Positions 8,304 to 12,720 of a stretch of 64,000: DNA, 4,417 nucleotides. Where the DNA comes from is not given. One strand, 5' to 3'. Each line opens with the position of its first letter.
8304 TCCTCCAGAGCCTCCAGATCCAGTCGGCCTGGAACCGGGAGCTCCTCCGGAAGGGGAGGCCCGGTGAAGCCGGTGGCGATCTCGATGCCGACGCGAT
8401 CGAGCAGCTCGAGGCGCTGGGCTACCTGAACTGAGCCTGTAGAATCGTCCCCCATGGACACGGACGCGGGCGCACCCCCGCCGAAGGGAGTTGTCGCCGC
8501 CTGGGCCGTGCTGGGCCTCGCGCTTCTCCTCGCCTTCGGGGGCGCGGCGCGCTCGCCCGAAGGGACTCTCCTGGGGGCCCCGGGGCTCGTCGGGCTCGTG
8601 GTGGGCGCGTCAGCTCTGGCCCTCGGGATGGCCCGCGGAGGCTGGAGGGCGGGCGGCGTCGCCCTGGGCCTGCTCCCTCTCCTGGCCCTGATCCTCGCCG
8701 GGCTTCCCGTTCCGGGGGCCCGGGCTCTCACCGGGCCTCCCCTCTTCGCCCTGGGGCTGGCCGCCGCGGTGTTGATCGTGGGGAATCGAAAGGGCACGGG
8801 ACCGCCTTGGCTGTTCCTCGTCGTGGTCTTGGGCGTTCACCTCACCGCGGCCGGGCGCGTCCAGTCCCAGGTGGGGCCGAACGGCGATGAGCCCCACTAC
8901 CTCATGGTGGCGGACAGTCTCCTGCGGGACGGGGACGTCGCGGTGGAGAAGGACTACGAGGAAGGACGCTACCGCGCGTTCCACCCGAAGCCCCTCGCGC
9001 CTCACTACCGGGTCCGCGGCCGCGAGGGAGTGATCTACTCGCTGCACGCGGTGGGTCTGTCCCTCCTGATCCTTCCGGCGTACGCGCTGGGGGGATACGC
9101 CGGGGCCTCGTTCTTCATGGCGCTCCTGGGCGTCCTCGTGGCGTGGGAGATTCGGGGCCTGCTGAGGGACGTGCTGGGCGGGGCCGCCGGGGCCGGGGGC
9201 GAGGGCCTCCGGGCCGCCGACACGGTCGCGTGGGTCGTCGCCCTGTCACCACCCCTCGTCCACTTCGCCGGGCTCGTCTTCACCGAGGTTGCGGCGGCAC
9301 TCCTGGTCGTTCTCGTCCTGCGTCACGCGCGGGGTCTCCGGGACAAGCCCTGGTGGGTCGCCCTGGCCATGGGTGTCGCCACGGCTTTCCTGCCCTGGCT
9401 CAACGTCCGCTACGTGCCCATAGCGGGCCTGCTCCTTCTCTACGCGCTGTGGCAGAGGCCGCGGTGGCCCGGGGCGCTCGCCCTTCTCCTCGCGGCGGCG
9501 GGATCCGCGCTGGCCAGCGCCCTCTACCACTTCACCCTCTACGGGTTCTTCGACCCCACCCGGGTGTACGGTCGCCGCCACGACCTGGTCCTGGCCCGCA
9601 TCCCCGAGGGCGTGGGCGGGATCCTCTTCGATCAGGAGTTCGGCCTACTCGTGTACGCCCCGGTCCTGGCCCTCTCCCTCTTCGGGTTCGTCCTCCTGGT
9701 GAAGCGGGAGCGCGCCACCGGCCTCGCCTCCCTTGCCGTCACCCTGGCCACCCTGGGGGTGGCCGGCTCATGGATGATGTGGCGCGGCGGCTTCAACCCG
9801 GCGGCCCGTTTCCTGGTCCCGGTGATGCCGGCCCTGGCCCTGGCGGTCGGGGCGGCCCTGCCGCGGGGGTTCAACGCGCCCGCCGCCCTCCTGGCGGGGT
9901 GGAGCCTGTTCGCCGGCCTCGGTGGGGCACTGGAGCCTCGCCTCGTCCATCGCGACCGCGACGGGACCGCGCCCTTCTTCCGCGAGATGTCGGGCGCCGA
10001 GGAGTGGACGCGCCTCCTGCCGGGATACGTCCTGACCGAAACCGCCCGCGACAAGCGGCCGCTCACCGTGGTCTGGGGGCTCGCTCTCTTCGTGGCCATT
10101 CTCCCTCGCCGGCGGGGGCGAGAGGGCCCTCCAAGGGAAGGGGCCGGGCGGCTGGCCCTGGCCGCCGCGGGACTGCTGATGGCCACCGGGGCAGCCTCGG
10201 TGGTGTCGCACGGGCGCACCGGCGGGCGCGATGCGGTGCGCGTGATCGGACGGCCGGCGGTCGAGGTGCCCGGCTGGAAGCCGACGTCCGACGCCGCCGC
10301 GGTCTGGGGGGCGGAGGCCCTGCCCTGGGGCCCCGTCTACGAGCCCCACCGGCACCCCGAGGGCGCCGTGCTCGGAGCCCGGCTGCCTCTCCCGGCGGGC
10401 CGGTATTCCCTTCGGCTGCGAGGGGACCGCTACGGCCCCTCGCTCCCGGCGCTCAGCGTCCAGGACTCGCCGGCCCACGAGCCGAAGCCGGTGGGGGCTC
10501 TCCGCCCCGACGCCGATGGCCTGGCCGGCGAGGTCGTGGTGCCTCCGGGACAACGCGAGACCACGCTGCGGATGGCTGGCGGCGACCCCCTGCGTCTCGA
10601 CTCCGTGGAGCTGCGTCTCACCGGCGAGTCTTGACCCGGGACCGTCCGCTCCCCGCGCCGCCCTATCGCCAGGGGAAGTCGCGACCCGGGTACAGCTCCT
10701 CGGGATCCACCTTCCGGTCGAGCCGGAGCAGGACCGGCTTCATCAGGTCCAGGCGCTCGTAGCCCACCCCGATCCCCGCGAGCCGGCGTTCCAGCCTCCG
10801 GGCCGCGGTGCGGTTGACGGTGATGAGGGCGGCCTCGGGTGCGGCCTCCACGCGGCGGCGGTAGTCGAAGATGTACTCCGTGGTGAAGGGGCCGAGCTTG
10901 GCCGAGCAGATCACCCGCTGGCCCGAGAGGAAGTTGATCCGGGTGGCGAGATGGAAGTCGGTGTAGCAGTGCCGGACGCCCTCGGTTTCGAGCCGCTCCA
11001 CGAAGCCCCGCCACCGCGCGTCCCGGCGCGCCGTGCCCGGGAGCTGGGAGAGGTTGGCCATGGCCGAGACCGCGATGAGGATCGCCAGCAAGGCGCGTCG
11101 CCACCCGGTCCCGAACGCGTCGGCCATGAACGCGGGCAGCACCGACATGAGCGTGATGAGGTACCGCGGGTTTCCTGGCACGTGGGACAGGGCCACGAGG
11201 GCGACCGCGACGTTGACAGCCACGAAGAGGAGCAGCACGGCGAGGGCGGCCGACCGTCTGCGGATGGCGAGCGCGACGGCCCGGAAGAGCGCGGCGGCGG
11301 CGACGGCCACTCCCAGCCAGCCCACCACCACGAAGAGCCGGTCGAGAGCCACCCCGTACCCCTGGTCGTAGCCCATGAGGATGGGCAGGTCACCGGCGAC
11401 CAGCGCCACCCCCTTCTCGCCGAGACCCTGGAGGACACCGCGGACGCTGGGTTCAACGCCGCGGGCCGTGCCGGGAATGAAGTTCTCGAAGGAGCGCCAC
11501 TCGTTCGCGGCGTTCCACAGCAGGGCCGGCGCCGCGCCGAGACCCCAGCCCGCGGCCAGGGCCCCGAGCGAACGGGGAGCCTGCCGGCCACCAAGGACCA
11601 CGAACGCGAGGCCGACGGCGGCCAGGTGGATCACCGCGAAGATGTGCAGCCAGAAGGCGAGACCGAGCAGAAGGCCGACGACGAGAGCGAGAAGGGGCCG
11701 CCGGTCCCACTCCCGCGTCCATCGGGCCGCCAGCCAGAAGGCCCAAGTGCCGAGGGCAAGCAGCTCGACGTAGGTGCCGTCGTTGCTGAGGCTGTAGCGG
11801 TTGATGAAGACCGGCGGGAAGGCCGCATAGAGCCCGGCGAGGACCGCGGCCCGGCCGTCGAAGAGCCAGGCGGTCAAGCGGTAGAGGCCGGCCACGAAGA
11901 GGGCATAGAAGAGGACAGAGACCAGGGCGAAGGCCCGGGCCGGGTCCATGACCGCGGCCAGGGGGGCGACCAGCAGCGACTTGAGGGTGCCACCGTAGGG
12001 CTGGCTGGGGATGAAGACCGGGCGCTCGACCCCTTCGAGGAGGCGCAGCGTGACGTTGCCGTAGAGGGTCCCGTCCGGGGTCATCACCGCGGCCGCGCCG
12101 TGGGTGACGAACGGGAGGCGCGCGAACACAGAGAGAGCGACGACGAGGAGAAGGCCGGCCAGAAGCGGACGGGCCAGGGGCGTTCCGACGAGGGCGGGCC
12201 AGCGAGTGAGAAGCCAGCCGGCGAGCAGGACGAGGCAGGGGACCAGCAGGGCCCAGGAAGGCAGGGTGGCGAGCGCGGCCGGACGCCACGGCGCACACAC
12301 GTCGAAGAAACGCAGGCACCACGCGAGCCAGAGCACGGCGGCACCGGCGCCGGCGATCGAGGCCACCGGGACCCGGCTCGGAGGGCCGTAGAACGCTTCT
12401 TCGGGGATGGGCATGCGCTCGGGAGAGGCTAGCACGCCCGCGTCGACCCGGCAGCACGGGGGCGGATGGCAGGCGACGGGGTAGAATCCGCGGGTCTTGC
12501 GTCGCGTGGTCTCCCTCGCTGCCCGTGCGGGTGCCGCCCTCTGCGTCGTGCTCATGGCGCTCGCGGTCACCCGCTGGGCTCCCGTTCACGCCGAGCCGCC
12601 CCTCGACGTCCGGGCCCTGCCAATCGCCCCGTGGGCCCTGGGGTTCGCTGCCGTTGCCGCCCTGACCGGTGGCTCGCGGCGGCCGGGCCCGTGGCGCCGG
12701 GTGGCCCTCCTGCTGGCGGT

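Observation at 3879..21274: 17.4-kb envelope island: two Thr-type sulfatase-fold lipoproteins plus six giant GT-C-like membrane proteins, with no cytoplasmic sugar-activation or export genes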

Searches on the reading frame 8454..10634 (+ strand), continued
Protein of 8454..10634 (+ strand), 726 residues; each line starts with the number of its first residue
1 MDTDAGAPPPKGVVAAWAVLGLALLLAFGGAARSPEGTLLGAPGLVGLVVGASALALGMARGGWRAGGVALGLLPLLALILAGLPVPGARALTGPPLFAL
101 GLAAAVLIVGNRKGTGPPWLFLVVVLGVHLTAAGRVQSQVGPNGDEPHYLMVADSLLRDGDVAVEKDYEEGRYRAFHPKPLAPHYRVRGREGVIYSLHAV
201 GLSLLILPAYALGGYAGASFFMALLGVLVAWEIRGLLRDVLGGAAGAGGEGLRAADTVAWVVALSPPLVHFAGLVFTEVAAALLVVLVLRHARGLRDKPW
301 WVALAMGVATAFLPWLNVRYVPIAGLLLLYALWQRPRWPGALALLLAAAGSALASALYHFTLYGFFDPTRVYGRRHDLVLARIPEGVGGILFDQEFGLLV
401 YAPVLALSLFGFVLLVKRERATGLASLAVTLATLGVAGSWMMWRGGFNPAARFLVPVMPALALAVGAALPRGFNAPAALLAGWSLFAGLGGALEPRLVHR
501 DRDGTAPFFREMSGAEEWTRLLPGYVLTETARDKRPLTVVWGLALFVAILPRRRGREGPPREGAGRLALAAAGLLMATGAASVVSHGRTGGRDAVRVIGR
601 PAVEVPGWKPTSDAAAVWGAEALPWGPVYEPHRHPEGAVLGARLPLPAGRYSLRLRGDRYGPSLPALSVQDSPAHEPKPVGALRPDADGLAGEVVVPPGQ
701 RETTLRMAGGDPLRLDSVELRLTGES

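Call 35: find_related_loci(query=A1, collection=genome_contigs, flank=10000)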
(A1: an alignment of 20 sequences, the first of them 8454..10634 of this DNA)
Query A1 (726 aa) in genome_contigs; peptide patterns used: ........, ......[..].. (x = any residue, [..] = any of these).
122 stretches matched a pattern; 48 encode a relative of the query (tblastn E <= 1e-3); 47 distinct loci.
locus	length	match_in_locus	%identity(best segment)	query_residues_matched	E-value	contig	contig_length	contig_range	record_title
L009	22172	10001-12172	79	1-721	0e+0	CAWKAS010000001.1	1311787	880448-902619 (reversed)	MAG: uncultured Acidobacteriota bacterium isolate MFD09779.bin.1.286 genome assembly, contig: contig_12230, whole genome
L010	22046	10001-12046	54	24-721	0e+0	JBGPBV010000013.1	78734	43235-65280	MAG: Vicinamibacteria bacterium isolate OBJ_0618_050_8 k141_338829_length_78734_cov_32.3347, whole genome shotgun sequen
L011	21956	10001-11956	53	30-707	3e-180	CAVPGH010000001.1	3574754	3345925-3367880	MAG: uncultured Acidobacteriota bacterium isolate MFD10007.bin.2.4 genome assembly, contig: contig_16237, whole genome s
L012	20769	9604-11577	54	33-707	2e-173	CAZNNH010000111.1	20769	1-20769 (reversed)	MAG TPA_asm: uncultured Acidobacteriota bacterium isolate binchicken_co129_729 genome assembly, contig: NODE_7326_length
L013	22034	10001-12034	53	20-725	9e-173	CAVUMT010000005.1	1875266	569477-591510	MAG: uncultured Acidobacteriota bacterium isolate MFD06229.bin.3.208 genome assembly, contig: contig_2240, whole genome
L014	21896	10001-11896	54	75-723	2e-169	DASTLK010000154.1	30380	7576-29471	MAG TPA_asm: Vicinamibacteria bacterium isolate SMAG_U2771 k141_573178, whole genome shotgun sequence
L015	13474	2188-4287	52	8-720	3e-167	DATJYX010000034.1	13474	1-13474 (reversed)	MAG TPA_asm: Vicinamibacteria bacterium isolate SMAG_U15163 k141_811386, whole genome shotgun sequence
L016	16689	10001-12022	50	35-721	2e-164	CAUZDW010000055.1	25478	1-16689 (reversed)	MAG: Vicinamibacteria bacterium isolate CB27_Tmax.17 genome assembly, contig: Ga0310121_10001336, whole genome shotgun s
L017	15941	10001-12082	54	13-723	4e-163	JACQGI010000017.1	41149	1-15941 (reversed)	MAG: Acidobacteria bacterium isolate NC_groundwater_1069_Ag_S2p5_71_226 S_2p5_S6_coassembly_k141_2272679, whole genome s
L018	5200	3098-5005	50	72-721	7e-166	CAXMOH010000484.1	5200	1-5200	MAG: uncultured Hyphomicrobium sp. isolate 07C-BC-St03_bin.16.orig genome assembly, contig: k141_896457, whole genome sh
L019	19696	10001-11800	53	88-704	1e-161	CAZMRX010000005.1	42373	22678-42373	MAG TPA_asm: uncultured Acidobacteriota bacterium isolate SRP287453_co1_166 genome assembly, contig: NODE_1411_length_42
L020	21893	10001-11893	52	73-720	5e-159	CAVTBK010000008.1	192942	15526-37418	MAG: uncultured Acidobacteriota bacterium isolate MFD02416.bin.1.351 genome assembly, contig: contig_92612, whole genome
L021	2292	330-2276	54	14-670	2e-167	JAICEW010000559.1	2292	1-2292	MAG: Vicinamibacteria bacterium isolate BD_ISSM_2_bin.32 k141_174191_length_2292_cov_9.0000, whole genome shotgun sequen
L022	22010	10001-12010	47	36-720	1e-153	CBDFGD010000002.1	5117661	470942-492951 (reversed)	MAG: Vicinamibacteria bacterium isolate b372e290-4d5a-4a71-9afd-fb28c1c12f3b genome assembly, contig: contig_2, whole ge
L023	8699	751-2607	50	85-720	2e-152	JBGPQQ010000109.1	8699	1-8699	MAG: Vicinamibacteria bacterium isolate OBJ1_062018_150_29 k141_1642069_length_8699_cov_8.0000, whole genome shotgun seq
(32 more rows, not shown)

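Call 80: search_protein_families(library=ncbifam, alignment_id=A1, max_evalue=0.01)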
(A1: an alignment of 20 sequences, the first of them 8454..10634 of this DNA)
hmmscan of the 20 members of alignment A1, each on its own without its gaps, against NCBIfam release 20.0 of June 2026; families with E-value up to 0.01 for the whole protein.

A. member 1, window:8454-10634:+ (726 aa): 1 family
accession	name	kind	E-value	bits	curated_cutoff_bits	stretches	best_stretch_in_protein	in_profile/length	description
NF047440.1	LA3751_2_3_fam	subfamily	3.2e-06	26.2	200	1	191-464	74-350/460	LA_3751/LA_3752 family putative glycosyltransferase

B. families by the number of members that match (of 20 scanned): 1 family
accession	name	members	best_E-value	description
NF047440.1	LA3751_2_3_fam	17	1.2e-14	LA_3751/LA_3752 family putative glycosyltransferase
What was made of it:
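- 8454..10634 (+): g3: 726-aa GT-C-fold membrane protein with a C-terminal beta-sandwich (residues about 600-723). It belongs to a family found only in Acidobacteriota/Vicinamibacteria, with no Pfam model. 17 of 20 family members hit NCBIfam NF047440, 'LA_3751/LA_3752 putative glycosyltransferase', best 1.2e-14 (call 80).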

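Call 82: search_protein_families(library=pfam, proteins=[L003:16879-17430:+, L005:11011-12135:-], max_evalue=0.05)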
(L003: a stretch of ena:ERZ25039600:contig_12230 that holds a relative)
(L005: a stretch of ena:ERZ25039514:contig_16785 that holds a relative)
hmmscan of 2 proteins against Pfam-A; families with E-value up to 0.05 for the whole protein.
L003:16879-17430:+ (183 aa): 0 families

L005:11011-12135:- (374 aa): 3 families
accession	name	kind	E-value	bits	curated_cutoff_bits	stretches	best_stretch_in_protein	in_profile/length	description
PF01408.29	GFO_IDH_MocA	-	7.2e-20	72.3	24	1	7-129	2-117/120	Oxidoreductase family, NAD-binding Rossmann fold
PF22725.1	GFO_IDH_MocA_C3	-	3.1e-14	53.5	27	1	142-266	3-122/124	GFO/IDH/MocA C-terminal domain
PF02894.22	GFO_IDH_MocA_C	-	1.2e-05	25.7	22.9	1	245-366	98-218/218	Oxidoreductase family, C-terminal alpha/beta domain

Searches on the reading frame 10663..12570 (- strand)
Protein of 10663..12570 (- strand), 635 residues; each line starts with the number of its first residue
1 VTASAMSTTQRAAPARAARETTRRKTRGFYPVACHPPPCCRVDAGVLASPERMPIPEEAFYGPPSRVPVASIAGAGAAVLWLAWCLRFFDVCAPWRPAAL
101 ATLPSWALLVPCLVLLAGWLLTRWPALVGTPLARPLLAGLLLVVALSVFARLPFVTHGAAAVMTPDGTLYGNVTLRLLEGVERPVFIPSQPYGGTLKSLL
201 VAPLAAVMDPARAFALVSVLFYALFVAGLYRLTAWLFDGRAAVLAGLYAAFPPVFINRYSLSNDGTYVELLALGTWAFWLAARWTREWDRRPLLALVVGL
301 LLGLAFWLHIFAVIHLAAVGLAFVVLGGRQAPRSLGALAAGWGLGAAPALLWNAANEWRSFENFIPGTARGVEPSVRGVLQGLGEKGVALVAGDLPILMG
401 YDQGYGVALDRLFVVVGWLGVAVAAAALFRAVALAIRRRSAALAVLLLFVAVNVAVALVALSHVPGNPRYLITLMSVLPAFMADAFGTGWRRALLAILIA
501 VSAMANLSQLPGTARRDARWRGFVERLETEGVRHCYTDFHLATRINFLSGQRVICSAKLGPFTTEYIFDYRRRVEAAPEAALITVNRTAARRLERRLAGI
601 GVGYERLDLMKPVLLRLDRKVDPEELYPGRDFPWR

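Call 5: search_protein_families(library=pfam, proteins=[window:10663-12570:-], max_evalue=0.1)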
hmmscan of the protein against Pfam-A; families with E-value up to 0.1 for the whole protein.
window:10663-12570:- (635 aa): 1 family
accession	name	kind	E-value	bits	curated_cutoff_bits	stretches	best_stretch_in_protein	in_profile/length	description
PF13231.12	PMT_2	-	1.1e-05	26.2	26.1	1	208-331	18-138/160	Dolichyl-phosphate-mannose-protein mannosyltransferase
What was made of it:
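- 10663..12414 (-): g4: 583-aa polytopic membrane protein, PMT_2-like (GT-C clan). Start as called by the gene caller; the longest ORF runs to 12570. PMT_2 26.2 bits against a cut-off of 26.1 (call 5).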

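Call 6: search_protein_families(library=ncbifam, proteins=[window:10663-12570:-], max_evalue=0.1)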
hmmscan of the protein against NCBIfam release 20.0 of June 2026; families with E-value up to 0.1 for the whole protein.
window:10663-12570:- (635 aa): 0 families

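Call 68: search_solved_structures(query=window:10663-12414:-, max_evalue=10)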
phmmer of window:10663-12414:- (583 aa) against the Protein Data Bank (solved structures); distinct sequences matched with E-value up to 10: 1.
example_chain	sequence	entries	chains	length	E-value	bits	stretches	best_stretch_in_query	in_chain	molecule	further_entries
8vea_A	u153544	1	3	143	0.33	12.5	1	376-442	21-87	Designed helical oligomer sg266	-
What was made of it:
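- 10663..12414 (-): No PDB sequence hit (call 68).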
